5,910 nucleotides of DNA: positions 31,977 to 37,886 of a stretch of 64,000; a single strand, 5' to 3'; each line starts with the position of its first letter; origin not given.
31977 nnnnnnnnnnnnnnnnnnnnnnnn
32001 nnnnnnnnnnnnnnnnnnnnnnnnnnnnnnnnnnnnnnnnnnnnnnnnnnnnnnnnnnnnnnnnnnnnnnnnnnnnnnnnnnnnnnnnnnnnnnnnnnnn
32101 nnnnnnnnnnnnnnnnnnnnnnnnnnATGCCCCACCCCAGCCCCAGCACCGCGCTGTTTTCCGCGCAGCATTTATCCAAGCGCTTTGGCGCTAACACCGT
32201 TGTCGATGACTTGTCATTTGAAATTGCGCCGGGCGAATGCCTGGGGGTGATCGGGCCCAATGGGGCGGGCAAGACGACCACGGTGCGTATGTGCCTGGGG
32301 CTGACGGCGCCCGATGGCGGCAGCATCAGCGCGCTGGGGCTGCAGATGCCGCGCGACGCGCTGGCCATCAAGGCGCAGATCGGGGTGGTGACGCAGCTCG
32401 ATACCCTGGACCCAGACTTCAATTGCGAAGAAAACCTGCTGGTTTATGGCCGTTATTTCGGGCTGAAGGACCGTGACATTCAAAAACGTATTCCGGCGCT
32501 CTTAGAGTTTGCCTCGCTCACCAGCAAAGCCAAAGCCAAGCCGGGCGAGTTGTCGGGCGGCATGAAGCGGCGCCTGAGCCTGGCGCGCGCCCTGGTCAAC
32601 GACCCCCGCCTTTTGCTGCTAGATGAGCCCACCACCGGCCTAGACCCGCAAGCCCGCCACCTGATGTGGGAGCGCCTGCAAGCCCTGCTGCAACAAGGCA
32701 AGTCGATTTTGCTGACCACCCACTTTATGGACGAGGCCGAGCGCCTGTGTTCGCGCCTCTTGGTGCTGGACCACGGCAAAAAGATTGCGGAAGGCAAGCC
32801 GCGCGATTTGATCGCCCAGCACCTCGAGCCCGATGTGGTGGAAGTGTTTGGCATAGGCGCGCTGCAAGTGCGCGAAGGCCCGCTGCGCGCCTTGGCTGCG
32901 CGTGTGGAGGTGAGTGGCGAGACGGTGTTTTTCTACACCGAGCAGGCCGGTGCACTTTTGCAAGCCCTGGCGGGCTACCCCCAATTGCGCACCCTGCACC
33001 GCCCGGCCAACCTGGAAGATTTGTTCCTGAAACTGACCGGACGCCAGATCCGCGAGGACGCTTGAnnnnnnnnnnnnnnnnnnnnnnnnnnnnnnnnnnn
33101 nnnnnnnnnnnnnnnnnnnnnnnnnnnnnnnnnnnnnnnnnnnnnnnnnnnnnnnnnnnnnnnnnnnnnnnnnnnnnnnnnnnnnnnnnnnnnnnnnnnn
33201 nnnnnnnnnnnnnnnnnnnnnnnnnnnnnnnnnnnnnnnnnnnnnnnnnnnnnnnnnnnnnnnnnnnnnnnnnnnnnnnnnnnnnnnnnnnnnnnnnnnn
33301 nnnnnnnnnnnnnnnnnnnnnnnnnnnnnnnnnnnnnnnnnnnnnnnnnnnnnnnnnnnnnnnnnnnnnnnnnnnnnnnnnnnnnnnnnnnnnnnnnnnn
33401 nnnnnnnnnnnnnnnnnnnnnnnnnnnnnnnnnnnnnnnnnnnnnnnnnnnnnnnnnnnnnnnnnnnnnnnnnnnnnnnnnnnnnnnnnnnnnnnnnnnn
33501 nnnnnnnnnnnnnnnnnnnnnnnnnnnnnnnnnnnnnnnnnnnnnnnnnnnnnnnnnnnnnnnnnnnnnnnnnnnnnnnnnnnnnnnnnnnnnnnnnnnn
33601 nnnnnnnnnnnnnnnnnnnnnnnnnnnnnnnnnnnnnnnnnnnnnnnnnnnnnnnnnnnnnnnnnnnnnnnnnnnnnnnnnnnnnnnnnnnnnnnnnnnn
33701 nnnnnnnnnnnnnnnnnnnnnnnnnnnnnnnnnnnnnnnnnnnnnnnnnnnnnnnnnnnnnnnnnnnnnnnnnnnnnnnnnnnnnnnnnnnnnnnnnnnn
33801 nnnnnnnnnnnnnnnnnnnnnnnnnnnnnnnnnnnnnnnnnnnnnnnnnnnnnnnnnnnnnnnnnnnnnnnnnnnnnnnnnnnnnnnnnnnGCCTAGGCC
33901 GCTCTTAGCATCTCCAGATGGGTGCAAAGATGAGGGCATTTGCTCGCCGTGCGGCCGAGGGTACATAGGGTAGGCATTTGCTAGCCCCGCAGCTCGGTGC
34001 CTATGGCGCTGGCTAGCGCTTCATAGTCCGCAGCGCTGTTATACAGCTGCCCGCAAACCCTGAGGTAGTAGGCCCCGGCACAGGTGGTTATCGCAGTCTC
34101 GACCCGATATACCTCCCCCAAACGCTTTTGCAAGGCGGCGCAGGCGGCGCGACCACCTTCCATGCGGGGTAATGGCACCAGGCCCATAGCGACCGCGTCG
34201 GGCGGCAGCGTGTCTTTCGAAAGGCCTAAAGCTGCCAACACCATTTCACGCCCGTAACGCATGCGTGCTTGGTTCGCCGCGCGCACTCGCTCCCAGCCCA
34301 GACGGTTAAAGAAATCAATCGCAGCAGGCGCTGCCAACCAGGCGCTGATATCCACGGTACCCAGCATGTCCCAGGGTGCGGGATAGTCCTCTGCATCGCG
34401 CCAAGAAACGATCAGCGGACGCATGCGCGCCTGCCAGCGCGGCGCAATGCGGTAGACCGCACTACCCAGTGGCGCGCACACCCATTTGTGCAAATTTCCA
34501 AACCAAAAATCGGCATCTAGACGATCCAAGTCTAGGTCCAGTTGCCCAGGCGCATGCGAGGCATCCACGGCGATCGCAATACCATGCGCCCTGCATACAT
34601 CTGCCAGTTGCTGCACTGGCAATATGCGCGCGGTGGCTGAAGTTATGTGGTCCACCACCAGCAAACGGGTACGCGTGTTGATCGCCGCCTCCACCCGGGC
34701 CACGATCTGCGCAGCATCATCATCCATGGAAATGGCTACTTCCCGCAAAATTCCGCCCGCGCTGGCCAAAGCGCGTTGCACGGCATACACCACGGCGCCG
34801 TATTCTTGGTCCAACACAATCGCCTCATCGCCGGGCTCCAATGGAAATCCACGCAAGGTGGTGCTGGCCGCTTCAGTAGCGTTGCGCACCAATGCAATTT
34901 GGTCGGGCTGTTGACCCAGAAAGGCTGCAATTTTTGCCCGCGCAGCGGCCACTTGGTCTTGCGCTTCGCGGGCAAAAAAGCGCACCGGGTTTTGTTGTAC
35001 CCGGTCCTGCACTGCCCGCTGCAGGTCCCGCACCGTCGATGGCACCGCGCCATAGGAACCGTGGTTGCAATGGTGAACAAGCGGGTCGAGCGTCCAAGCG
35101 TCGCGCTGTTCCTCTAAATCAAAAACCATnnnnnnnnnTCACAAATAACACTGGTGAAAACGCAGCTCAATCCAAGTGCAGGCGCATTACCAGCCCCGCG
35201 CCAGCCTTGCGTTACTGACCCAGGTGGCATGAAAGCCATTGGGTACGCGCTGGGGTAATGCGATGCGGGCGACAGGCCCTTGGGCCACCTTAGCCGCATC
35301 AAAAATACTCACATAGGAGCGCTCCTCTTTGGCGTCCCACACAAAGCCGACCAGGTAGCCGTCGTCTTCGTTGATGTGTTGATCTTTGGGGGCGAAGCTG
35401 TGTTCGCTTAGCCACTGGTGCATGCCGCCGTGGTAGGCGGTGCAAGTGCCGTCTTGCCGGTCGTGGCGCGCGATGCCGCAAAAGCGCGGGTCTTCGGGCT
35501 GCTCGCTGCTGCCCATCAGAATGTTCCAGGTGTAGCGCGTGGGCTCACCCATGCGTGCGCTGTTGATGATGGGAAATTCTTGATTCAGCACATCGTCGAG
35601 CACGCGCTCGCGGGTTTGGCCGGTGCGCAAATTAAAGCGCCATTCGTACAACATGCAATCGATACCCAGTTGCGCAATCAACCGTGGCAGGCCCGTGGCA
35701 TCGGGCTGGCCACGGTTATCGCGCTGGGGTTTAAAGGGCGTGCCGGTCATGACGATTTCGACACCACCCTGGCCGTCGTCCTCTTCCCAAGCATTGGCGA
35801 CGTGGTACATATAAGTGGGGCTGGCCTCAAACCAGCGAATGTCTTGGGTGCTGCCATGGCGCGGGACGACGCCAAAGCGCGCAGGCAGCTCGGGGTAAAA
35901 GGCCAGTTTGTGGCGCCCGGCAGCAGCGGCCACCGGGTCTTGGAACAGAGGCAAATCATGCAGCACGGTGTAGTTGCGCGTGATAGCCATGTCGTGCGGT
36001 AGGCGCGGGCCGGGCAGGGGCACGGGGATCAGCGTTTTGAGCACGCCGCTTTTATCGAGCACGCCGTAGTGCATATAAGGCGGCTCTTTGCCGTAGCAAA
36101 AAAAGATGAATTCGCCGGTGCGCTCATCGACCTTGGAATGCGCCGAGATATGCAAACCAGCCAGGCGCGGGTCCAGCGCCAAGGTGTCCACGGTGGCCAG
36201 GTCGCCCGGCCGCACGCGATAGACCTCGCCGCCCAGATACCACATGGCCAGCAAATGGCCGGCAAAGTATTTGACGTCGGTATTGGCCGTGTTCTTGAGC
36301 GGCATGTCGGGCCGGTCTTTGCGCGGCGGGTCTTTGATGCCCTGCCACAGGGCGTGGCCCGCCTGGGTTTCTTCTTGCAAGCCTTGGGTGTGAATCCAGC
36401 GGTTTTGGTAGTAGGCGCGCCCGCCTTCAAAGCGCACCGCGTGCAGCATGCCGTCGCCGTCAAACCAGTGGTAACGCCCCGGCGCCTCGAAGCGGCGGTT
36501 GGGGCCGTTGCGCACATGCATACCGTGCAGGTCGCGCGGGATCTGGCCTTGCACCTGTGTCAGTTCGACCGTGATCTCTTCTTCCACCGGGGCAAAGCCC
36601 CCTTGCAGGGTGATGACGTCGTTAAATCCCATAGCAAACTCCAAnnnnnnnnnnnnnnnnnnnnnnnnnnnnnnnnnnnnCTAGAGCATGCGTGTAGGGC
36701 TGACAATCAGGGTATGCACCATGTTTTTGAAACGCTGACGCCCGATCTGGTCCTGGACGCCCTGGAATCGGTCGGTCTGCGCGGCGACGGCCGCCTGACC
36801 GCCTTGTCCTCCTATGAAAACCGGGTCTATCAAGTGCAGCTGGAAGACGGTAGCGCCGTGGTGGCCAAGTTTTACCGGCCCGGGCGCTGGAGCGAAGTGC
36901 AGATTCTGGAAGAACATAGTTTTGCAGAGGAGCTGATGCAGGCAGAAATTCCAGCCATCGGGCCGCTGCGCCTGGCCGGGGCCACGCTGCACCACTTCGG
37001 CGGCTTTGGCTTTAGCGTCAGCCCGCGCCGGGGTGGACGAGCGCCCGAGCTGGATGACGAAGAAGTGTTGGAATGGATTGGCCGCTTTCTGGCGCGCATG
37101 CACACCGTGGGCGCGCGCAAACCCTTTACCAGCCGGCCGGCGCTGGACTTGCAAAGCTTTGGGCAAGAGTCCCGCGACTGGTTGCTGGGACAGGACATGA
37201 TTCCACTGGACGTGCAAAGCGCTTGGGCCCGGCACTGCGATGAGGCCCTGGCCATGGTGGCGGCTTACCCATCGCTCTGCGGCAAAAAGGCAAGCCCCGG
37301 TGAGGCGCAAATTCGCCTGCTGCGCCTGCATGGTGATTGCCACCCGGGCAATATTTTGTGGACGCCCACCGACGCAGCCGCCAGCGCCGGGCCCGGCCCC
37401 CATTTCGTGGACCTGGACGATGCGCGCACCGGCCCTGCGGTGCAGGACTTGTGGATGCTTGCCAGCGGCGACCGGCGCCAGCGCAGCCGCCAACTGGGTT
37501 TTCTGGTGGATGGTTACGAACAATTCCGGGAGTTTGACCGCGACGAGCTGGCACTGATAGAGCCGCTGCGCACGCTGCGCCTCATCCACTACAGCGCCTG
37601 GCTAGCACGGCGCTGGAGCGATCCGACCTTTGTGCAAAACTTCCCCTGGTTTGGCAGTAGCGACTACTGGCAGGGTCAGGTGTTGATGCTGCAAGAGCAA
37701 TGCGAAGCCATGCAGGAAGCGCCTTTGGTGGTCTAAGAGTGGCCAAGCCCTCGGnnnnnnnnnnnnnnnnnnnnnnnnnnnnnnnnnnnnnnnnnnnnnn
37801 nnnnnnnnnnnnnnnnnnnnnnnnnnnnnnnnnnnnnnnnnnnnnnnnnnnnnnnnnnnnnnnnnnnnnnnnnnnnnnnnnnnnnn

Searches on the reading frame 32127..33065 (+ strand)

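Call 9: search_protein_families(library=ncbifam, proteins=[window:32127-33065:+], max_evalue=0.00001)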
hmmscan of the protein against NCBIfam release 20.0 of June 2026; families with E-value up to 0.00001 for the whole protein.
window:32127-33065:+ (312 aa): 186 families (the best 25 are shown)
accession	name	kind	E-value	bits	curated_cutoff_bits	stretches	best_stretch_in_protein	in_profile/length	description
NF010060.0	PRK13537.1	equivalog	5.4e-129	429.6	521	1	7-309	12-313/314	nodulation factor ABC transporter ATP-binding protein NodI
NF010059.0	PRK13536.1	equivalog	1.3e-122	408.9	549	1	13-309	46-341/342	nodulation factor ABC transporter ATP-binding protein NodI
TIGR01288.1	nodI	equivalog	2.5e-118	394.5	424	1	15-309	9-302/303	nodulation factor ABC transporter ATP-binding protein NodI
TIGR01188.1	drrA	subfamily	4e-68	229.9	312.45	1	18-240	1-222/302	daunorubicin resistance ABC transporter, ATP-binding protein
TIGR03864.1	PQQ_ABC_ATP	hypoth_equivalog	1.4e-56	191.6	302.25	1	12-241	3-232/236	ABC transporter, ATP-binding subunit, PQQ-dependent alcohol dehydrogenase system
NF033858.1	ABC2_perm_RbbA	equivalog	2.5e-55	187.8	1050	1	10-246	266-501/909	ribosome-associated ATPase/putative transporter RbbA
TIGR03522.1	GldA_ABC_ATP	equivalog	4.8e-48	164.2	402.6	1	14-232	6-223/301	gliding motility-associated ABC transporter ATP-binding subunit GldA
TIGR04406.1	LPS_export_lptB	equivalog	1.1e-41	142.7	240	1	11-232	2-226/239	LPS export ABC transporter ATP-binding protein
TIGR03258.1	PhnT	equivalog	1.4e-41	142.8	499.15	1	12-240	10-239/359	2-aminoethylphosphonate ABC transport system ATP-binding subunit PhnT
TIGR04521.1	ECF_ATPase_2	equivalog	1.4e-39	135.9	330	1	23-232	18-236/279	energy-coupling factor transporter ATPase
TIGR01257.1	rim_protein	equivalog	2e-39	134.4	4012.85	1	23-218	1952-2147/2272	rim ABC transporter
TIGR03265.1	PhnT2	equivalog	5.5e-39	134.4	457.7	1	11-242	5-236/353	putative 2-aminoethylphosphonate ABC transporter ATP-binding protein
TIGR03740.1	galliderm_ABC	subfamily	1.2e-38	133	309.75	1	13-223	3-206/223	lantibiotic protection ABC transporter ATP-binding subunit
NF006987.0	PRK09452.1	equivalog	1.3e-38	132.7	482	1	8-229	15-236/378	spermidine/putrescine ABC transporter ATP-binding protein PotA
NF007027.0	PRK09493.1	equivalog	2.7e-38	131.7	379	1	14-232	5-227/240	glutamine ABC transporter ATP-binding protein GlnQ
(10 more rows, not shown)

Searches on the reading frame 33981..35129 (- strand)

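Call 9: search_protein_families(library=ncbifam, proteins=[window:33981-35129:-], max_evalue=0.00001)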
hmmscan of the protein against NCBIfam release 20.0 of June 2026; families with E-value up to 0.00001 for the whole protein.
window:33981-35129:- (382 aa): 24 families
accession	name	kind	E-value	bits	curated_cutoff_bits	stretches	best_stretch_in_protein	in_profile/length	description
TIGR01979.1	sufS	subfamily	1.1e-20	73.9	475.1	1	51-293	55-307/403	SufS family cysteine desulfurase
NF041166.1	f2_encap_cargo1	exception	5e-20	72.2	800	1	53-299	284-540/623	family 2A encapsulin nanocompartment cargo protein cysteine desulfurase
TIGR04343.1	egtE_PLP_lyase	equivalog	5.9e-20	71.4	400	1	54-291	50-281/370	ergothioneine biosynthesis PLP-dependent enzyme EgtE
TIGR01976.1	am_tr_V_VC1184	hypoth_equivalog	4.1e-19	69.1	352.35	1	51-284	54-280/401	cysteine desulfurase-like protein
TIGR01977.1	am_tr_V_EF2568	hypoth_equivalog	2.9e-18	66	377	1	53-240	39-222/376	cysteine desulfurase family protein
NF051467.1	peri_mod_PvdN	equivalog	3e-17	62.4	650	1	9-283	44-332/425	pyoverdine-tailoring periplasmic protein PvdN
NF006791.0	PRK09295.1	equivalog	5.4e-15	55.4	661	1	53-296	62-316/406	cysteine desulfurase SufS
NF040779.1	Sec_lyase_SclA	exception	6.5e-15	54.9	525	1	25-241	9-224/378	selenocysteine lyase SclA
TIGR03402.1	FeS_nifS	equivalog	2e-14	53.2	530.75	1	51-228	35-210/379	cysteine desulfurase NifS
NF010611.0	PRK14012.1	equivalog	4.5e-13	48.9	548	1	51-229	44-221/406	IscS subfamily cysteine desulfurase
TIGR02006.1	IscS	equivalog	7.8e-13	48.2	643.2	1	52-235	41-223/402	IscS subfamily cysteine desulfurase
TIGR03235.1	DNA_S_dndA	equivalog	1.3e-11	44.4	480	1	52-239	36-225/353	cysteine desulfurase DndA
NF008126.0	PRK10874.1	equivalog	2.1e-09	37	607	1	53-225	58-231/401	cysteine desulfurase CsdA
NF006569.0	PRK09082.1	subfamily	1.9e-08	33.8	420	1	35-188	51-201/386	methionine aminotransferase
NF006810.0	PRK09331.1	subfamily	3e-08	32.9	301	1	64-228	71-235/397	Sep-tRNA:Cys-tRNA synthetase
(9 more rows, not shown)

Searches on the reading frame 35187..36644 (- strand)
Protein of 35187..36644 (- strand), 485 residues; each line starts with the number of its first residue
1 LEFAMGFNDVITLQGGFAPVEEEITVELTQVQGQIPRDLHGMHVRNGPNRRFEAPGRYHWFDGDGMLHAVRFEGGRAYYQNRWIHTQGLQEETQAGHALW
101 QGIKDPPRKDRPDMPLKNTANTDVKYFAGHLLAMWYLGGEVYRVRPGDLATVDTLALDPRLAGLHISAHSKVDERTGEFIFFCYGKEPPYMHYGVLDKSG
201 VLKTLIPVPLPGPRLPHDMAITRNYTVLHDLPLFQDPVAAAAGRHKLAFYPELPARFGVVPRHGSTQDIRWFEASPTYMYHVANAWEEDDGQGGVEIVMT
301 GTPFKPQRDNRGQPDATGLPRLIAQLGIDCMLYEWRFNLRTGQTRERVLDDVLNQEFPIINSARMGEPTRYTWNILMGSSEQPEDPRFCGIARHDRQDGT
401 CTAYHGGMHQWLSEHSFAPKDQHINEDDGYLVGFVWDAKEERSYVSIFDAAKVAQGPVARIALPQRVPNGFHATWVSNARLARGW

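Call 9: search_protein_families(library=ncbifam, proteins=[window:35187-36644:-], max_evalue=0.00001)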
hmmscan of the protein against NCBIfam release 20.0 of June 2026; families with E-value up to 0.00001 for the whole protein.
window:35187-36644:- (485 aa): 3 families
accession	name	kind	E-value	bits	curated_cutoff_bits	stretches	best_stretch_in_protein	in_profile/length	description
NF052295.1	CarotCleavDioxg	equivalog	4e-80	269.7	675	1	11-477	24-466/467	8'-apo-carotenoid 13,14-cleaving dioxygenase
NF053778.1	LigStilDioxAlpha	equivalog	1.7e-62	211.6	800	1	14-476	11-479/480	lignostilbene-alpha,beta-dioxygenase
NF053780.1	LigStilDioxNov2Alpha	equivalog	5.3e-53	180.1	650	1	7-481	2-481/482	lignostilbene-alpha,beta-dioxygenase NOV2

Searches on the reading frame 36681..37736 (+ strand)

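Call 9: search_protein_families(library=ncbifam, proteins=[window:36681-37736:+], max_evalue=0.00001)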
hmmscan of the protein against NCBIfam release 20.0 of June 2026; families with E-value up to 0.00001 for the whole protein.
window:36681-37736:+ (351 aa): 1 family
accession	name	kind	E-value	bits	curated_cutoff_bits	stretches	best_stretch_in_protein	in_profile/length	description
NF008738.0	PRK11768.1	equivalog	1.3e-145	484.8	194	1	11-350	4-325/327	serine/threonine protein kinase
